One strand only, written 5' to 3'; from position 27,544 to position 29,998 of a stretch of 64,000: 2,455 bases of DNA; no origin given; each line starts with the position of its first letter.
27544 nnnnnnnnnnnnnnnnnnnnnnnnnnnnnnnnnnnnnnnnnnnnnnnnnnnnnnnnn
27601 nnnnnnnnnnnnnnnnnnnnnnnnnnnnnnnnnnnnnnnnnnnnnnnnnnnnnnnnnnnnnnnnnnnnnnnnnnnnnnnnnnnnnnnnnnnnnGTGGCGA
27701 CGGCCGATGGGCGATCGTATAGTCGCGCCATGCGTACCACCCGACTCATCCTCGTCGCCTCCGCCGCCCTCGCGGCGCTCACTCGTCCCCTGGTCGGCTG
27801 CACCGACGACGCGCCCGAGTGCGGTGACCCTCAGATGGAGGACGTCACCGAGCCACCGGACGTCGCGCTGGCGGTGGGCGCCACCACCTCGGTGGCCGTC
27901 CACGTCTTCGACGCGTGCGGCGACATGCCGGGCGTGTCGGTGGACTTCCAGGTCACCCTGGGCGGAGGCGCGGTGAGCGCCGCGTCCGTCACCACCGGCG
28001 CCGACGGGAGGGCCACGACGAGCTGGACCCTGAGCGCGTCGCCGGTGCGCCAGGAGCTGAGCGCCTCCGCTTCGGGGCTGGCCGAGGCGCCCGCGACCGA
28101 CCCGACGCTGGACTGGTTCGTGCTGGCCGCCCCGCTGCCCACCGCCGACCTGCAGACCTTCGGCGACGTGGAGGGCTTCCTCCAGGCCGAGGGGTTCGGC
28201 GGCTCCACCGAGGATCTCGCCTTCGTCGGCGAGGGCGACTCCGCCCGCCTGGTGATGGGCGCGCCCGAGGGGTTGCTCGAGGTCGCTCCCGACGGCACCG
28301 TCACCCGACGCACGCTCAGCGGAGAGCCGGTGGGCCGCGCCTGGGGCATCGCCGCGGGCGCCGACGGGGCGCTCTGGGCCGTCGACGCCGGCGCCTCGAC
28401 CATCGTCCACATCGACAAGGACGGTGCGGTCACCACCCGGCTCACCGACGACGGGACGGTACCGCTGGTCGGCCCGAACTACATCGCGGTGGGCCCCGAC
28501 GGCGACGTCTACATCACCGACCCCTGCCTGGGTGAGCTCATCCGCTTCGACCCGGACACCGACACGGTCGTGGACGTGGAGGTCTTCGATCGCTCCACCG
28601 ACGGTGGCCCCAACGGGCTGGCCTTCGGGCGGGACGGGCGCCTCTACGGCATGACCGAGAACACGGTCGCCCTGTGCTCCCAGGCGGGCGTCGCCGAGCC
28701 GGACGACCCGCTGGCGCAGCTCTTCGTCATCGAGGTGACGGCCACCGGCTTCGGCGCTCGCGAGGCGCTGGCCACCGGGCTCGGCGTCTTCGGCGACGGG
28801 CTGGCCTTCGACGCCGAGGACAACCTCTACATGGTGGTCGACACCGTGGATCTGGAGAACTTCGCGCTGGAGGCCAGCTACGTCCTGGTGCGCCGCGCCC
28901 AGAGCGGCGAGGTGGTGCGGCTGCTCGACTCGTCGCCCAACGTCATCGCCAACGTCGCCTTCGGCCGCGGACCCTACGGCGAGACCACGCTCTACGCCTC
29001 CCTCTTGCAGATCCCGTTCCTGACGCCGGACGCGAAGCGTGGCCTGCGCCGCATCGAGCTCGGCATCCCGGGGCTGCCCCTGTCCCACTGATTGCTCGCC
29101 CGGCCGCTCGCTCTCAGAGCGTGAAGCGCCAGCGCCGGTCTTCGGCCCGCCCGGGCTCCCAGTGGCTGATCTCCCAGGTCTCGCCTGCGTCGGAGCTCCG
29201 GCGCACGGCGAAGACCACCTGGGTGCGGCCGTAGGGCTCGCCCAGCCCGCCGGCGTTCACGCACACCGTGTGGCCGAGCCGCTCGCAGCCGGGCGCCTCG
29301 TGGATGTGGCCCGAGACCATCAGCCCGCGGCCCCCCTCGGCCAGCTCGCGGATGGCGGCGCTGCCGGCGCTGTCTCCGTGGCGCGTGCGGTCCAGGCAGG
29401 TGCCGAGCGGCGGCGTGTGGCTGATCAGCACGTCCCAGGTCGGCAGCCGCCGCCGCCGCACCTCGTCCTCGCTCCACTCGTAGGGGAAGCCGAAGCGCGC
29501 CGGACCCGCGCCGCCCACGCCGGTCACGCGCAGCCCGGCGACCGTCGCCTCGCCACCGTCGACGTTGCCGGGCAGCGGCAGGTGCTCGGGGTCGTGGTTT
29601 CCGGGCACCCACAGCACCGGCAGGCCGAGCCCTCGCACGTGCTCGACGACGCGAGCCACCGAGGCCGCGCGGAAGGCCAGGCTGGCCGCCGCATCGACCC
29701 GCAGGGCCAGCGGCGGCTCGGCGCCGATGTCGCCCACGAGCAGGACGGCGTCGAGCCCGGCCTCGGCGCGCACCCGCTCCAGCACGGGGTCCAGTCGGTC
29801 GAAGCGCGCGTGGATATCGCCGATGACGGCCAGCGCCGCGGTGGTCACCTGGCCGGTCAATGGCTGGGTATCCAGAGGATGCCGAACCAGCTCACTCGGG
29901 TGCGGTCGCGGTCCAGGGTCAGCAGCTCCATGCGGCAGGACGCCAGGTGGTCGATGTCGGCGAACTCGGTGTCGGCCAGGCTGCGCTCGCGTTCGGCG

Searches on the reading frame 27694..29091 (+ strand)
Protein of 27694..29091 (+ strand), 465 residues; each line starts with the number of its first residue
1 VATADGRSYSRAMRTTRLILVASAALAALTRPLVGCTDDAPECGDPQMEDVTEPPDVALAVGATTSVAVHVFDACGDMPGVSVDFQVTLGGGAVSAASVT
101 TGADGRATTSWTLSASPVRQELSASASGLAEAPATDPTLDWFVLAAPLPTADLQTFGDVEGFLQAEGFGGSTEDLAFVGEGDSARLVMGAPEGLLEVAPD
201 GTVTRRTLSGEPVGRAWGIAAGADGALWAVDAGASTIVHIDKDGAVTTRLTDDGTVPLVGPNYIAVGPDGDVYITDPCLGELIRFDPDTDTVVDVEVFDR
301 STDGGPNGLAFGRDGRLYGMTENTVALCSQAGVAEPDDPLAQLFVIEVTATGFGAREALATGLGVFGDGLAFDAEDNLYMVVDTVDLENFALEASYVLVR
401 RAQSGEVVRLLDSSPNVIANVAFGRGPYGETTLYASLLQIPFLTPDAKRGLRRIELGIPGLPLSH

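Call 69: search_protein_families(library=pfam, proteins=[window:27694-29091:+], max_evalue=0.001)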
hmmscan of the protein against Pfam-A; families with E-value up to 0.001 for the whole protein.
window:27694-29091:+ (465 aa): 3 families
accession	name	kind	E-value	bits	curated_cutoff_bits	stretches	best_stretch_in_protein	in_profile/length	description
PF24684.1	Vgb_lyase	-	5.9e-10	38.9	50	1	199-318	83-195/290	Virginiamycin B lyase family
PF08450.18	SGL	-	1.5e-06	28.4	26.3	1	197-424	27-233/246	SMP-30/Gluconolactonase/LRE-like region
PF02369.22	Big_1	-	8.4e-06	26.2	34.9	1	51-128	4-82/93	Bacterial Ig-like domain (group 1)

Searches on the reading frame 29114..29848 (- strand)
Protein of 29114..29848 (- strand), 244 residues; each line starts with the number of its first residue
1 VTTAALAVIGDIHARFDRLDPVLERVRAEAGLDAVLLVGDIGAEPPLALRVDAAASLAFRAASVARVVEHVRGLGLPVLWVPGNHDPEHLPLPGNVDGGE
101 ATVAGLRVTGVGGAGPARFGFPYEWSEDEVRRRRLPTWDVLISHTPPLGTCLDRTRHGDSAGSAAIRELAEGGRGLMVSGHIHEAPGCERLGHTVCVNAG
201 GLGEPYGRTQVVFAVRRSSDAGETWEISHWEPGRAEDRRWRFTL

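Call 4: search_protein_families(library=pfam, proteins=[window:29114-29848:-], max_evalue=0.01)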
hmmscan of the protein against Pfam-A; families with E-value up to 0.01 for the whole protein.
window:29114-29848:- (244 aa): 3 families
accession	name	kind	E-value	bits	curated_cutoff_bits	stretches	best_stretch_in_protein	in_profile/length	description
PF00149.33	Metallophos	-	1.8e-15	58.3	21.5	1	6-184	3-190/191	Calcineurin-like phosphoesterase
PF12850.12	Metallophos_2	-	2.4e-12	47.5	27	1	6-215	3-148/154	Calcineurin-like phosphoesterase superfamily domain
PF14582.11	Metallophos_3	-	1.8e-07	31.2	28.2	1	135-211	171-246/259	Metallophosphoesterase, calcineurin superfamily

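Call 5: search_protein_families(library=padloc, proteins=[window:29114-29848:-], max_evalue=0.01)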
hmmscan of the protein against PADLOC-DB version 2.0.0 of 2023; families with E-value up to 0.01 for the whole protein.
window:29114-29848:- (244 aa): 1 family
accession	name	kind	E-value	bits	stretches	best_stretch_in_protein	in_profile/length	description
PDLC04908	PDC-S10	-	1.4e-11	42.1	1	138-213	137-212/223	-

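Call 6: search_protein_families(library=ncbifam, proteins=[window:29114-29848:-], max_evalue=0.01)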
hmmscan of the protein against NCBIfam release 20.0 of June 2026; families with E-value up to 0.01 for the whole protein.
window:29114-29848:- (244 aa): 3 families
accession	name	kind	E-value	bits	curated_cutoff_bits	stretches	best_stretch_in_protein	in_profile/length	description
TIGR00040.1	yfcE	subfamily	2.3e-06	27.8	56.25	1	6-90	3-66/158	YfcE family phosphodiesterase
TIGR00668.1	apaH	equivalog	0.0046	16.4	222.85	0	7-51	4-48/279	bis(5'-nucleosyl)-tetraphosphatase (symmetrical) ApaH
NF001204.0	PRK00166.1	equivalog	0.0098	15.2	176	0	7-43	4-40/276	symmetrical bis(5'-nucleosyl)-tetraphosphatase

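Call 36: find_homologous_proteins(query=window:29114-29848:-, max_evalue=0.00001)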
Query window:29114-29848:- (244 aa): 633 proteins with E <= 0.00001 among 8000 candidates; the best 120 are listed.
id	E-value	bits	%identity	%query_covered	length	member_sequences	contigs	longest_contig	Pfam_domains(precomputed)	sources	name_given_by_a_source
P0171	7.5e-160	548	100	100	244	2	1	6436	PF12850.13,PF00149.34,PF14582.12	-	-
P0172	8.1e-108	378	71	99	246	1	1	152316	PF12850.13,PF00149.34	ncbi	ncbi:MAG: metallophosphoesterase [Myxococcota bacterium]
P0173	8.2e-107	374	74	98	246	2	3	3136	PF12850.13,PF00149.34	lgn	-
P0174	2.2e-105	370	73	98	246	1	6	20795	PF12850.13,PF00149.34,PF14582.12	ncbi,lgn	-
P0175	3.8e-103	362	71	98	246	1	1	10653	PF12850.13,PF00149.34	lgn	-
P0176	9.8e-102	358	70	100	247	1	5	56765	PF12850.13,PF00149.34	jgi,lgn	jgi:Icc-related predicted phosphoesterase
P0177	6.0e-71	257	55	100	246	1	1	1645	PF12850.13,PF00149.34,PF14582.12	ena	-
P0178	8.9e-70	253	61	86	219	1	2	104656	PF12850.13,PF00149.34,PF14582.12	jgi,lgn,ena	jgi:uncharacterized protein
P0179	1.6e-68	249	53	96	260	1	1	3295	PF12850.13,PF00149.34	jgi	jgi:Icc-related predicted phosphoesterase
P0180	4.2e-67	244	56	91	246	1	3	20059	PF12850.13,PF00149.34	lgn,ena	-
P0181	6.9e-67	244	54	98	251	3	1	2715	PF12850.13,PF00149.34,PF14582.12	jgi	-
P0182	7.1e-67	244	54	98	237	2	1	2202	PF12850.13,PF00149.34,PF14582.12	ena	-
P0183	1.7e-65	239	52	98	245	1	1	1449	PF12850.13,PF00149.34,PF14582.12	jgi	jgi:Icc-related predicted phosphoesterase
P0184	8.7e-65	237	57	87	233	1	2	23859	PF12850.13,PF00149.34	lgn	-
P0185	1.7e-64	236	51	100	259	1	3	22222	PF12850.13,PF00149.34,PF14582.12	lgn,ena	-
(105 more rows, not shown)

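Call 38: find_related_loci(query=A6, collection=metagenome_contigs, flank=5000)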
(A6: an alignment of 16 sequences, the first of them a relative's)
Query A6 (244 aa) in metagenome_contigs; peptide patterns used: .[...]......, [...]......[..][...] (x = any residue, [..] = any of these).
600 stretches matched a pattern (row limit reached: there are more); 248 encode a relative of the query (tblastn E <= 1e-3); the best 80 are kept; 80 distinct loci.
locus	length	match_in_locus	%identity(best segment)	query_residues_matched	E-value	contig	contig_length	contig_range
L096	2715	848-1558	54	6-243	5e-71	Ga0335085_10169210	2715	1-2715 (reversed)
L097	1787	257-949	53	6-240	9e-66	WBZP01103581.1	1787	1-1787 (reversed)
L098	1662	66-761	51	6-243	3e-66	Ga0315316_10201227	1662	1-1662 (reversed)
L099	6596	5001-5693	53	6-240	4e-63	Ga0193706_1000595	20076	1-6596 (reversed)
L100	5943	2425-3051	56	2-213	2e-62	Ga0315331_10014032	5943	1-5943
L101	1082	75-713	53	6-219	1e-65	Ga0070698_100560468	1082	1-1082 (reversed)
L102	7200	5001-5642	52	2-216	3e-61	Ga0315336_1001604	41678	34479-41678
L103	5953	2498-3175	50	1-227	3e-61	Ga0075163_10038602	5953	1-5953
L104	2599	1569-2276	50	4-240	3e-61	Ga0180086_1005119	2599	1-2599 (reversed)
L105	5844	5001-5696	49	6-240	2e-60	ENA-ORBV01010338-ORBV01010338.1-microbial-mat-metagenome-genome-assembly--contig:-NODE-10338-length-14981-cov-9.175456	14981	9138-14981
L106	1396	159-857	52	4-240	2e-63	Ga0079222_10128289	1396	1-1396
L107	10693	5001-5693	48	6-240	2e-60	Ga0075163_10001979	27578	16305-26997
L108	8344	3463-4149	49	2-231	2e-59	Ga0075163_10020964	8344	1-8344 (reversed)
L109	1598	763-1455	49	6-240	2e-61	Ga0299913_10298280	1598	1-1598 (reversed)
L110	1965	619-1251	49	5-215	2e-60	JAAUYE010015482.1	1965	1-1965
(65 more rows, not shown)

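Call 53: search_solved_structures(query=A6, max_evalue=0.001)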
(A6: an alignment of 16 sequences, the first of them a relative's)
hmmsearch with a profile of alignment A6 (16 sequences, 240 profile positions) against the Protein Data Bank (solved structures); distinct sequences matched with E-value up to 0.001: 6.
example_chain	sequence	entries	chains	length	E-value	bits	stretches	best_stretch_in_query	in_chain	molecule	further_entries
3qfm_A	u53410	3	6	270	6.4e-05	25.4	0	3-45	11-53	Putative uncharacterized protein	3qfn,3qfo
2hyp_A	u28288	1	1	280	0.00018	24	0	17-194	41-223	Hypothetical protein RV0805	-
2hy1_A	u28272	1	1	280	0.00022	23.7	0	17-194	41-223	Rv0805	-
3ib7_A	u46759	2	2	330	0.0004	22.8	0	17-194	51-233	Icc protein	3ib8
4o24_A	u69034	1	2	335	0.00082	21.8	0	17-97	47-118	Exonuclease, putative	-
2q8u_A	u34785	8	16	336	0.00082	21.8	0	17-97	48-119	Exonuclease, putative | Nuclease SbcCD subunit D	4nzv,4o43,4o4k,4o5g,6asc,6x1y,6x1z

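Call 59: search_protein_families(library=pfam, alignment_id=A9, max_evalue=0.001)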
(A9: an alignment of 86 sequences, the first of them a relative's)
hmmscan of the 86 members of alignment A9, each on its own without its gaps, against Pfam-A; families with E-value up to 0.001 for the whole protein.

A. member 1, L096:4-363:+ (119 aa): 0 families

B. families by the number of members that match (of 86 scanned): 74 families (the first 25 are shown)
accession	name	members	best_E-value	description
PF14559.12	TPR_19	5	1.1e-27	Tetratricopeptide repeat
PF13432.12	TPR_16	5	8.2e-16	Tetratricopeptide repeat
PF07719.23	TPR_2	5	9.1e-16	Tetratricopeptide repeat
PF13428.12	TPR_14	5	2.4e-14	Tetratricopeptide repeat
PF13424.12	TPR_12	5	1.9e-11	Tetratricopeptide repeat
PF23914.1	TPR_CcmH_CycH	5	3.7e-10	Cytochrome c-type biogenesis protein H TPR domain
PF00515.34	TPR_1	4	1.8e-14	Tetratricopeptide repeat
PF01381.28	HTH_3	3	1.1e-19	Helix-turn-helix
PF00756.26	Esterase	3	6.6e-16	Putative esterase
PF12844.13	HTH_19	3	2.1e-14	Helix-turn-helix domain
PF13560.12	HTH_31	3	8.4e-12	Helix-turn-helix domain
PF13414.12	TPR_11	3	8.2e-10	TPR repeat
PF13176.12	TPR_7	3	5.2e-08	Tetratricopeptide repeat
PF13443.12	HTH_26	3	2e-07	Cro/C1-type HTH DNA-binding domain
PF13413.12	HTH_25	3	1.9e-06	Helix-turn-helix domain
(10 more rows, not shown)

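Call 79: find_encoding_contigs(protein=P0178, flank=7000, max_places=2)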
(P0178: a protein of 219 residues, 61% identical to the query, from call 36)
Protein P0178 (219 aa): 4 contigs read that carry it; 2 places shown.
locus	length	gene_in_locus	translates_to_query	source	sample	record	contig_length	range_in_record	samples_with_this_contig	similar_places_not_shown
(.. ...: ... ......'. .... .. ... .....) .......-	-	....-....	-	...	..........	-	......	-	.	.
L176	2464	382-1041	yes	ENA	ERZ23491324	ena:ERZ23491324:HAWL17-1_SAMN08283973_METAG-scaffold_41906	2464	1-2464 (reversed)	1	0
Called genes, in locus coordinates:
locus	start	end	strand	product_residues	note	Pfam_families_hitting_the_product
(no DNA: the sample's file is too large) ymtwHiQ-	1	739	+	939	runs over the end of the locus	PF00111:Fer2 (weak), PF01799:Fer2_2, PF01315:Ald_Xan_dh_C, PF02738:MoCoBD_1, PF20256:MoCoBD_2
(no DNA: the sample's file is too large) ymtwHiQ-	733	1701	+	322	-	PF00941:FAD_binding_5, PF03450:CO_deh_flav_C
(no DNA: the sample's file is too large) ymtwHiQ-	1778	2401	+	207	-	-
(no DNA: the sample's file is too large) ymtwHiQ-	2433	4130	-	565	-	PF03703:bPH_2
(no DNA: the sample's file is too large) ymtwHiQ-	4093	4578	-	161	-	PF03703:bPH_2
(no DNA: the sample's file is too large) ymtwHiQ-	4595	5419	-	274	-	-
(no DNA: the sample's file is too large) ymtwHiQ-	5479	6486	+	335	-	-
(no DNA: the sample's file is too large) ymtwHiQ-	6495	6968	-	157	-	-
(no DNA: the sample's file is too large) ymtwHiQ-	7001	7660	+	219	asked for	PF00149:Metallophos, PF12850:Metallophos_2, PF14582:Metallophos_3 (faint)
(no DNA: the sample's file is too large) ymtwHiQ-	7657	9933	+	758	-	PF00884:Sulfatase, PF01676:Metalloenzyme (weak)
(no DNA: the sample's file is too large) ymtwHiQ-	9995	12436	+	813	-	PF04734:Ceramidase_alk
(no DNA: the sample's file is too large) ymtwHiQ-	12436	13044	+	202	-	PF01712:dNK, PF13238:AAA_18 (weak)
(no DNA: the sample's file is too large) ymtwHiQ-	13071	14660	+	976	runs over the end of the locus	PF11617:Cu-binding_MopE (weak), PF00932:LTD, PF01839:FG-GAP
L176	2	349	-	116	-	?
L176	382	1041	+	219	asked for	PF00149:Metallophos, PF12850:Metallophos_2, PF14582:Metallophos_3 (faint)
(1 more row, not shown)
